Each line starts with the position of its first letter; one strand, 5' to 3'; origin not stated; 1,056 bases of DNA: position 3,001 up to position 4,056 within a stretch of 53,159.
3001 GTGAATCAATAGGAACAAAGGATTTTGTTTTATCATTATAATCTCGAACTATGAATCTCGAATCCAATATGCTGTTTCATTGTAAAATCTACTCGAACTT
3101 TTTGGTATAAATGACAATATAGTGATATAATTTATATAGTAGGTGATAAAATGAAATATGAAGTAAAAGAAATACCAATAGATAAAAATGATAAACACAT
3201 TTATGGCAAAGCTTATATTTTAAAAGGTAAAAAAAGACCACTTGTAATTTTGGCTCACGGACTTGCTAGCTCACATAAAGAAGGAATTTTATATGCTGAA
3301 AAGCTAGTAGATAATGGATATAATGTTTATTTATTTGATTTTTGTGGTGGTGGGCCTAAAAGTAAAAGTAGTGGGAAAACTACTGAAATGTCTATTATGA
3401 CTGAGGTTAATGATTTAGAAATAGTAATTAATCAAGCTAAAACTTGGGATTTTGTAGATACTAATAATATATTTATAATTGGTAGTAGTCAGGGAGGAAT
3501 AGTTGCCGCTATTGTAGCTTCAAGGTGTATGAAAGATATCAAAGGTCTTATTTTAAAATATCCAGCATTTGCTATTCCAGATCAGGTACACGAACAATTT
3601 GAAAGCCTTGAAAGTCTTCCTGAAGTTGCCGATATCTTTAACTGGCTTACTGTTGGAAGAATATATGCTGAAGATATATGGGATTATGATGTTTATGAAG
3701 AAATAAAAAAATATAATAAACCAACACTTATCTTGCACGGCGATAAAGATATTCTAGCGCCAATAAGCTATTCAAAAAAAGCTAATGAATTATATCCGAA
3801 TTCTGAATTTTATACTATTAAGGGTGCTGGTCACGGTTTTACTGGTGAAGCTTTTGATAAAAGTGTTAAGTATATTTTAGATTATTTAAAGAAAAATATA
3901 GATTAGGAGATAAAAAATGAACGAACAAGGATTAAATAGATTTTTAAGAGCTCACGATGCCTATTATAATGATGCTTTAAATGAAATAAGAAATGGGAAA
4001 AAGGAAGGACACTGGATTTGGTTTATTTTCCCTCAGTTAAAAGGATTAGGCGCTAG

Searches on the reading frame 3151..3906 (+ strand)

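Call 23: search_protein_families(library=pfam, proteins=[window:3151-3906:+], max_evalue=0.001)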
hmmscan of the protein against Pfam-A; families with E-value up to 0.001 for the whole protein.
window:3151-3906:+ (251 aa): 13 families
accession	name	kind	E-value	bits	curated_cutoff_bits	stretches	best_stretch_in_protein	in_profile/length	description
PF12146.15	Hydrolase_4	-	8e-21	74.9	27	1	27-153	2-125/239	Serine aminopeptidase, S33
PF00561.26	Abhydrolase_1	-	2e-15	57.6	25.8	2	30-138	1-102/245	alpha/beta hydrolase fold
PF20408.4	Abhydrolase_11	-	2.9e-09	37.4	27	1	29-154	2-124/193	Alpha/beta hydrolase domain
PF07859.19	Abhydrolase_3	-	1.3e-08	35.3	25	1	91-231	58-209/210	alpha/beta hydrolase fold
PF00326.27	Peptidase_S9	-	1.8e-08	34.6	22.6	1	52-250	10-210/213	Prolyl oligopeptidase family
PF02230.22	Abhydrolase_2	-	9.1e-08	32.6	23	0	76-149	77-149/217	Phospholipase/Carboxylesterase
PF12695.13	Abhydrolase_5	-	2.5e-07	31.1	27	0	182-232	93-144/164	Alpha/beta hydrolase family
PF20434.5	BD-FAE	-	2.5e-07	30.9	26.8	0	28-125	12-109/215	BD-FAE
PF01738.24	DLH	-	2.2e-06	27.9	21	1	25-144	9-135/217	Dienelactone hydrolase family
PF02089.21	Palm_thioest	-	9.7e-05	22.6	26.8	1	32-134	2-104/254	Palmitoyl protein thioesterase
PF05448.18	AXE1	-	0.00014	21.1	21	1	88-142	159-212/321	Acetyl xylan esterase (AXE1)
PF03959.19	FSH1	-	0.00026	21.2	21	0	109-225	105-197/211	Serine hydrolase (FSH1)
PF12697.13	Abhydrolase_6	-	0.00028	22.1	26.3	1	32-230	1-206/217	Alpha/beta hydrolase family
